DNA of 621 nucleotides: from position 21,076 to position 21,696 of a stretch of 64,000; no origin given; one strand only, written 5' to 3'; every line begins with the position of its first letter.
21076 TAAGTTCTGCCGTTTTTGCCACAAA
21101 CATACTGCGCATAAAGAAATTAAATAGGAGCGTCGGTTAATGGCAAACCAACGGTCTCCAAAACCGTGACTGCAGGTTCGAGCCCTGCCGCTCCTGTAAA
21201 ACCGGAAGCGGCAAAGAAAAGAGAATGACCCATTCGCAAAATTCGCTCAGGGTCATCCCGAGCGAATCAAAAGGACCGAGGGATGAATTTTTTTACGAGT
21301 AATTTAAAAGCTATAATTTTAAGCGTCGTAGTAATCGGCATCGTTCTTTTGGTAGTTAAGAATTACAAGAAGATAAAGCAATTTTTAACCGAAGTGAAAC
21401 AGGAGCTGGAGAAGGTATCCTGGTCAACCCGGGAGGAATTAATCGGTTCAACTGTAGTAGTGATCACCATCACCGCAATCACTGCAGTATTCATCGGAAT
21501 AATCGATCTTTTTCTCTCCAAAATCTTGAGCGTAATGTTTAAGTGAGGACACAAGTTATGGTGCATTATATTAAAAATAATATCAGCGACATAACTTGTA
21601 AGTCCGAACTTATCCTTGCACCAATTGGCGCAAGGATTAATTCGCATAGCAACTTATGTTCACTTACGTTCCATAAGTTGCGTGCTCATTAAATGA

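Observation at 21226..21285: Third family-2 copy upstream of secE covaries: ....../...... replaces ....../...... around the start codon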

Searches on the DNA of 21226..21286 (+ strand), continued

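Call 72: search_with_rna_model(model_id=R1, sources=[L081, L082, L083, L084, L085, L086, L087, L088, L089, L090, L091, L092, L093, L094, L095, L096, L097, L098, L099, L100, L101, L102, L103, L104, L105, L106, L107, L108, L109, L110, L111, L112, L113, L114, L115, L116, L117, L118, L119, L120, L121, L122, L123, L124, L125, L126, L127, L128, L129, L130, L131, L132, L133, L134, L135, L136, L137, L138, L139, L140, L141, L142, L143, L144, L145, L146, L147, L148, L149, L150, L151, L152, L153, L154, L155, L156, L157, L158, L159, L160, L161, L162, L163, L164, L165, L166, L167, L168, L169, L170, L171, L172, L173, L174, L175, L176, L177, L178, L179, L180], max_evalue=0.01)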
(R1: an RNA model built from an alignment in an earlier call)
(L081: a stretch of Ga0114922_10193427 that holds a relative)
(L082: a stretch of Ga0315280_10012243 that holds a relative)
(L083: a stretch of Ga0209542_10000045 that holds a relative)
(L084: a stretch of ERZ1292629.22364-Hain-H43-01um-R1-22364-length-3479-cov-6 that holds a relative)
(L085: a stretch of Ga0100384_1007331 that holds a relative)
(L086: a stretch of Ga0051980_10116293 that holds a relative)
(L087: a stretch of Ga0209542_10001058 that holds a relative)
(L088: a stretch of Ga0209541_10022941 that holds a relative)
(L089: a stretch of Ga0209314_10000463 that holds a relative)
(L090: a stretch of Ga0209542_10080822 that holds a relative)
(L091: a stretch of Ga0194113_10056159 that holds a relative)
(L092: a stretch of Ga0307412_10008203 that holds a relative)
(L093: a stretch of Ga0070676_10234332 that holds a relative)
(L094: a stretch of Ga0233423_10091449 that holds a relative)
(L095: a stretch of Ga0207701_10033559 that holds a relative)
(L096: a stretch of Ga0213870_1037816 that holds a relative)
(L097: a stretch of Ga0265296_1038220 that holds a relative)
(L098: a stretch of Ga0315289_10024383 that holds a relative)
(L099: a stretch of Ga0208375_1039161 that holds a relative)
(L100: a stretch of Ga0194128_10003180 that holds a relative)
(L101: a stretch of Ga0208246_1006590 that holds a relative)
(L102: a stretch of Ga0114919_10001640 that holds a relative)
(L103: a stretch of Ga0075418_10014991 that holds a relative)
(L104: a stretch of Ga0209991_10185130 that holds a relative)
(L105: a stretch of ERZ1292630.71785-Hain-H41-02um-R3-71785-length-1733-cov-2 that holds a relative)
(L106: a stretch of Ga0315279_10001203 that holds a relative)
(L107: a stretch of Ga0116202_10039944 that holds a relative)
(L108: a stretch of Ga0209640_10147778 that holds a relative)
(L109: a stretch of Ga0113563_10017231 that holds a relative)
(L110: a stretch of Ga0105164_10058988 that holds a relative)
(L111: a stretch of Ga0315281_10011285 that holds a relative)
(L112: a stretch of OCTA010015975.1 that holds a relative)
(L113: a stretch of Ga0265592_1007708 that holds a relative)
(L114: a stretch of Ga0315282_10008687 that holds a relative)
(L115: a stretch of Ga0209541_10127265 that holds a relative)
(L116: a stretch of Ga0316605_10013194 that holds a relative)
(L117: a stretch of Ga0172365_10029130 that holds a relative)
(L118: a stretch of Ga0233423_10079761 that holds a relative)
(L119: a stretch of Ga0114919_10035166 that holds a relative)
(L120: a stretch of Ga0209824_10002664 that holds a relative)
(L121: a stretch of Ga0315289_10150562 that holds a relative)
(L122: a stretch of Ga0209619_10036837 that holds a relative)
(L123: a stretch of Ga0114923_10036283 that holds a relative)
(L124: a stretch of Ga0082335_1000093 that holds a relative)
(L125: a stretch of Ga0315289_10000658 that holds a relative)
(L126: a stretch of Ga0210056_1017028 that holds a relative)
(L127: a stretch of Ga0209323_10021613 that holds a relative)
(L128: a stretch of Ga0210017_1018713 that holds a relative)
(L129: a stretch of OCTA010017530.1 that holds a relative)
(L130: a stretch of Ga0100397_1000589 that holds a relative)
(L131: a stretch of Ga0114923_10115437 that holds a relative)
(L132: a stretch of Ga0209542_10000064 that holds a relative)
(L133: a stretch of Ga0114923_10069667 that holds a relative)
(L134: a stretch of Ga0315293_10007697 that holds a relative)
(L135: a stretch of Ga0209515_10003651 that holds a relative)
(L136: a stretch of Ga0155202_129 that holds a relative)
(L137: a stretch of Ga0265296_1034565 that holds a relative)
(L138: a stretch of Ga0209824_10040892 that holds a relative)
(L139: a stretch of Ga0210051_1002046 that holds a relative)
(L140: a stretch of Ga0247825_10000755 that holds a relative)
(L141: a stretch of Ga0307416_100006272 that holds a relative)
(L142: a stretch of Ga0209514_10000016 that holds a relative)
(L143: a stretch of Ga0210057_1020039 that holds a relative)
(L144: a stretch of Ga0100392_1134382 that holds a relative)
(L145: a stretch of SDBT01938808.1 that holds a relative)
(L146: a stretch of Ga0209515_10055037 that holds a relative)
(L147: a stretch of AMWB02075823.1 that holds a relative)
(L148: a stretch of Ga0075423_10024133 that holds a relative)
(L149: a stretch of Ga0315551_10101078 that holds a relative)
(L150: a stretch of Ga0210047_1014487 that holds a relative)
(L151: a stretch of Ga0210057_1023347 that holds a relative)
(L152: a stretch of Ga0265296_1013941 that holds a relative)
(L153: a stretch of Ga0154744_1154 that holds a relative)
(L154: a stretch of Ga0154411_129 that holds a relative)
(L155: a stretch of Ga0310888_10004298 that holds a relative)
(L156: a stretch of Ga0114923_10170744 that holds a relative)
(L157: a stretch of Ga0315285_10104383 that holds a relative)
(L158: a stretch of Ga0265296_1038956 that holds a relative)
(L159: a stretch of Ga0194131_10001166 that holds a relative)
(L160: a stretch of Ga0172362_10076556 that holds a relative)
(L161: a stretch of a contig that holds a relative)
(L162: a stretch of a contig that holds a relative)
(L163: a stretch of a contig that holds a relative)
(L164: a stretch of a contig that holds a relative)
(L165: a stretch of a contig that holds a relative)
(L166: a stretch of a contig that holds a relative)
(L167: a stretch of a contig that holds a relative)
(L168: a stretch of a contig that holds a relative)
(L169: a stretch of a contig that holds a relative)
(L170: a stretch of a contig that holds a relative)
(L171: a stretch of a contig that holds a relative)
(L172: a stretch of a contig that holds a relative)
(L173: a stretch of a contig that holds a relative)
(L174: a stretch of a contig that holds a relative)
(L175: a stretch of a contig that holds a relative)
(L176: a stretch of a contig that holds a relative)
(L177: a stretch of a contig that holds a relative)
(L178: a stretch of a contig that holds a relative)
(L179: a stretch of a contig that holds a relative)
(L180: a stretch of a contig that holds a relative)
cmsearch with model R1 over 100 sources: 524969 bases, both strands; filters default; matches with E-value up to 0.01: 186.
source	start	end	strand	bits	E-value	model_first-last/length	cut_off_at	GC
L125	269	326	+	87.9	2.1e-22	1-58/58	no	0.53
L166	2683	2740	+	87.9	2.1e-22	1-58/58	no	0.53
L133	256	313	-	87.5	2.6e-22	1-58/58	no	0.52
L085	1137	1194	-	86.7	4.5e-22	1-58/58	no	0.55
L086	587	644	-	86.7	4.5e-22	1-58/58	no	0.55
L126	3101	3158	+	86.7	4.5e-22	1-58/58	no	0.55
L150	1199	1256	-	86.7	4.5e-22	1-58/58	no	0.55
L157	398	455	+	86.7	4.5e-22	1-58/58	no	0.55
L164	9634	9691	+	86.7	4.5e-22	1-58/58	no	0.55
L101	1272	1329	-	86.7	4.5e-22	1-58/58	no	0.55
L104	266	323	+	86.7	4.5e-22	1-58/58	no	0.55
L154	3804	3861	+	86.7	4.5e-22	1-58/58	no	0.55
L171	11290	11347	+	86.7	4.5e-22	1-58/58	no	0.55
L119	252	309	-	86.1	6.7e-22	1-58/58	no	0.55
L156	1249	1306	-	84.9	1.5e-21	1-58/58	no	0.57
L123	2771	2828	-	84.5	1.9e-21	1-58/58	no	0.55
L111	1574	1631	+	84.4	2e-21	1-58/58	no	0.59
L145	786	843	+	84.1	2.5e-21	1-58/58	no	0.57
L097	1041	1098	+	83.6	3.4e-21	1-58/58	no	0.55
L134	3702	3758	+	82.7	6.2e-21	1-58/58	no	0.53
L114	4355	4412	-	82.2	8.4e-21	1-58/58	no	0.57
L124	4487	4544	+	82.2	8.7e-21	1-58/58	no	0.52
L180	1287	1345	+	81.8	1.1e-20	1-58/58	no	0.51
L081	228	285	+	81.5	1.4e-20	1-58/58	no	0.53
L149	967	1024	-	80.8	2.2e-20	1-58/58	no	0.57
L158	560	618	+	80.5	2.6e-20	1-58/58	no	0.56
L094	525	583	+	80.5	2.7e-20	1-58/58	no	0.56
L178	1260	1316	-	80.4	2.8e-20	1-58/58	no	0.53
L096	1513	1571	-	78.6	9.4e-20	1-58/58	no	0.53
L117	2717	2778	-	78.4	1e-19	1-58/58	no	0.53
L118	243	304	+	77.9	1.5e-19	1-58/58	no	0.52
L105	1402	1458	-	77.8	1.5e-19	1-58/58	no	0.56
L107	2372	2433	+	76.9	2.7e-19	1-58/58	no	0.56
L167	47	103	-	73.2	3.2e-18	1-58/58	no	0.53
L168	1880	1936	+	73.2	3.2e-18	1-58/58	no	0.53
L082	6613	6669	-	72.9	3.8e-18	1-58/58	no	0.53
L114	2290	2355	-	72.4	5.6e-18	1-58/58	no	0.48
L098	5807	5863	+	72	6.9e-18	1-58/58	no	0.54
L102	979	1036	-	71.7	8.4e-18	1-58/58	no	0.53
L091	2607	2662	-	71.1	1.3e-17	1-58/58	no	0.57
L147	3590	3649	-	70.6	1.8e-17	1-58/58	no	0.57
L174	353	423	-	70.6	1.8e-17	1-58/58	no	0.54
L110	396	446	+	69.6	3.4e-17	1-58/58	no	0.55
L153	2769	2833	-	67.3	1.6e-16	1-58/58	no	0.51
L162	7169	7224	-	67.3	1.6e-16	1-58/58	no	0.57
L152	3083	3156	-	66.7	2.3e-16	1-58/58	no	0.5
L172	2390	2447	-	66.2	3.1e-16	1-58/58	no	0.59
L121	1677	1748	+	66.2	3.2e-16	1-58/58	no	0.54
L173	74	122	+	61.5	7.1e-15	1-58/58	no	0.49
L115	1502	1552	+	61.5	7.1e-15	1-58/58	no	0.47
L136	4723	4780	+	60.8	1.1e-14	1-58/58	no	0.53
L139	1662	1728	-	60.6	1.2e-14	1-58/58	no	0.51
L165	453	500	+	59.9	1.9e-14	1-58/58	no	0.6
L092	504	552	+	59.3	2.9e-14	1-58/58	no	0.63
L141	3249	3297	-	59.3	2.9e-14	1-58/58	no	0.63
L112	1750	1822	-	59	3.6e-14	1-58/58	no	0.59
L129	4819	4891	-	59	3.6e-14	1-58/58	no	0.59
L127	3439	3486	+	58.7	4.3e-14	1-58/58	no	0.6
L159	5078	5142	+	58.2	6e-14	1-58/58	no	0.62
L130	1334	1384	-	57.7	8.4e-14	1-58/58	no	0.53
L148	3230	3277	-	57.7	8.5e-14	1-58/58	no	0.6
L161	1275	1322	+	57.6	9.3e-14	1-58/58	no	0.58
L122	1544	1591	-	56.9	1.4e-13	1-58/58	no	0.6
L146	161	208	+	56.8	1.6e-13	1-58/58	no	0.52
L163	4594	4643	+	56.7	1.6e-13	1-58/58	no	0.58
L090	1390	1440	+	56.6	1.7e-13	1-58/58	no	0.51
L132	430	479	-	56.4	2e-13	1-58/58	no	0.5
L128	4366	4432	+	56.4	2e-13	1-58/58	no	0.48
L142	5892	5942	-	56.3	2.1e-13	1-58/58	no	0.51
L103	2733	2780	+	56.3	2.2e-13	1-58/58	no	0.62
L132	489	539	-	56.2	2.3e-13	1-58/58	no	0.53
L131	917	983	-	55.6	3.4e-13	1-58/58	no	0.48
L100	596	645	+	55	4.9e-13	1-58/58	no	0.58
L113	1768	1839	-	55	5.1e-13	1-58/58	no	0.5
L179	3611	3658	+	54.5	7e-13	1-58/58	no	0.54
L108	1848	1895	-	54.5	7.1e-13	1-58/58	no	0.6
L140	5618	5667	+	53.1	1.7e-12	1-58/58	no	0.6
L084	2187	2236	-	52.8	2.1e-12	1-58/58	no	0.48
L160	517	623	+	51.8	4.2e-12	1-58/58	no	0.55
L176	718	824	+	51.8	4.2e-12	1-58/58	no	0.55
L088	7601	7649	+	50.9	7.6e-12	1-58/58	no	0.51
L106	5335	5393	-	50.5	9.8e-12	1-58/58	no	0.51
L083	1296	1343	-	50.4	1e-11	1-58/58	no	0.48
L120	4023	4070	+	48.7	3.3e-11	1-58/58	no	0.58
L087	14578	14628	-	48.5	3.6e-11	1-58/58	no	0.49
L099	1397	1447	+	48.5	3.6e-11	1-58/58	no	0.49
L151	5546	5620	+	48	4.9e-11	1-58/58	no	0.55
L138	1691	1747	-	47.7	6e-11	1-58/58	no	0.6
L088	5836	5884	+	46.7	1.2e-10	1-58/58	no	0.37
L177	1546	1616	-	46.6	1.2e-10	1-58/58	no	0.59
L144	1203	1291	+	46.4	1.4e-10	1-58/58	no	0.55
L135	956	1023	-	45.5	2.6e-10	1-58/58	no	0.65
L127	3879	3927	+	44.5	5e-10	1-58/58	no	0.67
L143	2101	2151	-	44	6.7e-10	1-58/58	no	0.49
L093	631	679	+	43.1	1.3e-09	1-58/58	no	0.63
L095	1335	1383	+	43.1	1.3e-09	1-58/58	no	0.63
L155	4079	4127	+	43.1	1.3e-09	1-58/58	no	0.63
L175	822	871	+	42.6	1.8e-09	1-58/58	no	0.62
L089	8038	8140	-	41.8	3e-09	1-58/58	no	0.5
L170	1539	1587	+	39.9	1.1e-08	1-58/58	no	0.65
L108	1318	1365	-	37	7e-08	1-58/58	no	0.71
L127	3879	3927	-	36.2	1.2e-07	1-58/58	no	0.67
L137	19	76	+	35.5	1.8e-07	1-58/58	no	0.5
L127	3439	3486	-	35.5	1.9e-07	1-58/58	no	0.6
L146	161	208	-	35.3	2.1e-07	1-58/58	no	0.52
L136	4723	4780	-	34.3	4e-07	1-58/58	no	0.53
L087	14540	14603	+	34.1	4.6e-07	1-58/58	no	0.47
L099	1422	1485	-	34.1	4.6e-07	1-58/58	no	0.47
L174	374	423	+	34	5.1e-07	1-58/58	no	0.56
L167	47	103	+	33.9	5.3e-07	1-58/58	no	0.53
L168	1880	1936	-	33.9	5.3e-07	1-58/58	no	0.53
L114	2290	2355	+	33.9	5.4e-07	1-58/58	no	0.48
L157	307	350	+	33.6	6.4e-07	1-58/58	no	0.57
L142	5892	5942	+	32.5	1.4e-06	1-58/58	no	0.51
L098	5807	5863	-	31.8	2.1e-06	1-58/58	no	0.54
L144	1236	1291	-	31.4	2.7e-06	1-58/58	no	0.55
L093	631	679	-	31.1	3.3e-06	1-58/58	no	0.63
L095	1335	1383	-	31.1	3.3e-06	1-58/58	no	0.63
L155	4079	4127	-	31.1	3.3e-06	1-58/58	no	0.63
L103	2733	2780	-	30.5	5e-06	1-58/58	no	0.62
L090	1390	1440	-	29.4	1e-05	1-58/58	no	0.51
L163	4594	4643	-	29.3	1.1e-05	1-58/58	no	0.58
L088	5836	5884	-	29.3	1.1e-05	1-58/58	no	0.37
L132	489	539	+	29.3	1.1e-05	1-58/58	no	0.53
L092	504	552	-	29.1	1.2e-05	1-58/58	no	0.63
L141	3249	3297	+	29.1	1.2e-05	1-58/58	no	0.63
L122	1544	1591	+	29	1.3e-05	1-58/58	no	0.6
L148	3230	3277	+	28.7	1.6e-05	1-58/58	no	0.6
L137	26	76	-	28.1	2.4e-05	1-58/58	no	0.55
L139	1662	1728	+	27.4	3.8e-05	1-58/58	no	0.51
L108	1848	1895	+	27.1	4.5e-05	1-58/58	no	0.6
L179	3611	3658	-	27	5.1e-05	1-58/58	no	0.54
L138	1656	1701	+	26.9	5.4e-05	1-58/58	no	0.52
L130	1334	1384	+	26.3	7.9e-05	1-58/58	no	0.53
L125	269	326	-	26.2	8.2e-05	1-58/58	no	0.53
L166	2683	2740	-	26.2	8.2e-05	1-58/58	no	0.53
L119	252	309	+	26.1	8.8e-05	1-58/58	no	0.55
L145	786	843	-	26.1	9e-05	1-58/58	no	0.57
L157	304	350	-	25.8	0.00011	1-58/58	no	0.53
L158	560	618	-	25.8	0.00011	1-58/58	no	0.56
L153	2786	2833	+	25.6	0.00013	1-58/58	no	0.52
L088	7601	7649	-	25.4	0.00015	1-58/58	no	0.51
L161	1275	1322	-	25.4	0.00015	1-58/58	no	0.58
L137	796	846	-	25.2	0.00016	1-58/58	no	0.57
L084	2187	2236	+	25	0.00019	1-58/58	no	0.48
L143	2101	2151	+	24.9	0.0002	1-58/58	no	0.49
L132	430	479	+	24.8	0.00021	1-58/58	no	0.5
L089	8059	8107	+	24.5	0.00025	1-58/58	no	0.49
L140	5618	5667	-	24.3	0.00029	1-58/58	no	0.6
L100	596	645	-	24.2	0.00032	1-58/58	no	0.58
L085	1137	1194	+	24.1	0.00033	1-58/58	no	0.55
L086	587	644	+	24.1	0.00033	1-58/58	no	0.55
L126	3101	3158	-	24.1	0.00033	1-58/58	no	0.55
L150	1199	1256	+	24.1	0.00033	1-58/58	no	0.55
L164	9634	9691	-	24.1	0.00033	1-58/58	no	0.55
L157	398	455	-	24.1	0.00033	1-58/58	no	0.55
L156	1249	1306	+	24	0.00035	1-58/58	no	0.57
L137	796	846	+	23.9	0.00037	1-58/58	no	0.57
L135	975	1023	+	23.4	0.00054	1-58/58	no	0.65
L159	5078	5142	-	23.3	0.00054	1-58/58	no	0.62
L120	4023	4070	-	23.2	0.00058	1-58/58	no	0.58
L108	1280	1366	+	23.1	0.00064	1-58/58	no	0.69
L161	2506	2550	+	22.7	0.00082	1-58/58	no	0.76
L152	3106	3156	+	22.6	0.00089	1-58/58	no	0.51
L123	2771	2828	+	22.4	0.001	1-58/58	no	0.55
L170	1539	1584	-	22.2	0.0011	1-58/58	no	0.63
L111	1574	1631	-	21.9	0.0014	1-58/58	no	0.59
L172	2390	2447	+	21.8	0.0015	1-58/58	no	0.59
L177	1546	1616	+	21.8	0.0016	1-58/58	no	0.59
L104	266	323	-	21.7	0.0016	1-58/58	no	0.55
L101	1272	1329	+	21.7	0.0016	1-58/58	no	0.55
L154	3804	3861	-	21.7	0.0016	1-58/58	no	0.55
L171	11290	11347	-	21.7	0.0016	1-58/58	no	0.55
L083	1296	1343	+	21.6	0.0017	1-58/58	no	0.48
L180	1287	1345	-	21.4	0.0019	1-58/58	no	0.51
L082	6625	6669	+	21.1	0.0025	1-58/58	no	0.53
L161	2505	2549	-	20.9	0.0027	1-58/58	no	0.76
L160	555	602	-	20.9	0.0028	1-58/58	no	0.54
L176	756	803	-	20.9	0.0028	1-58/58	no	0.54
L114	4355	4412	+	20.5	0.0036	1-58/58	no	0.57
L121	1677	1720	-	20.4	0.0038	1-58/58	no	0.52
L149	967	1024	+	20.4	0.0039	1-58/58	no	0.57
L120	3374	3421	-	19.7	0.0059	1-58/58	no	0.6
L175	822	871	-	19.4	0.0073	1-58/58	no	0.62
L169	9078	9126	+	19.2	0.0084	1-58/58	no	0.61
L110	396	446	-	19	0.0093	1-58/58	no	0.55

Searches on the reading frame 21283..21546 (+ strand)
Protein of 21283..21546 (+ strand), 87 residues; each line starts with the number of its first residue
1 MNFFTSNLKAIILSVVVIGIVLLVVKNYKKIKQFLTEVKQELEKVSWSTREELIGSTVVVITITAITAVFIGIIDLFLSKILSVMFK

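Call 39: find_encoding_contigs(protein=window:21283-21546:+, flank=3000, max_places=10)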
Protein window:21283-21546:+ (87 aa): 1 contig read that carries it; 1 place shown.
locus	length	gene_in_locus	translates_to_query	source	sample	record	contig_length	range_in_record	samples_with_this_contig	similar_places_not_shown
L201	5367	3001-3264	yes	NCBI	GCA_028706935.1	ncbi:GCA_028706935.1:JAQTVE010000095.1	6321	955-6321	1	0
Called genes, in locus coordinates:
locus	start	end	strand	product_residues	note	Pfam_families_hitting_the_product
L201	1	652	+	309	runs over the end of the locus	PF13623:SurA_N_2, PF13624:SurA_N_3, PF09312:SurA_N, PF05698:Trigger_C (faint), PF13145:Rotamase_2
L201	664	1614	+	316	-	PF04166:PdxA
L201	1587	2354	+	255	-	PF00398:RrnaAD, PF13649:Methyltransf_25 (weak)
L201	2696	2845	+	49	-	PF00471:Ribosomal_L33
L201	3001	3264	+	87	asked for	PF00584:SecE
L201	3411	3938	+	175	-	PF02357:NusG, PF00467:KOW (weak)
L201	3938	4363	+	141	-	PF03946:Ribosomal_L11_N, PF00298:Ribosomal_L11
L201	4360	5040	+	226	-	PF00687:Ribosomal_L1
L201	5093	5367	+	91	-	PF00466:Ribosomal_L10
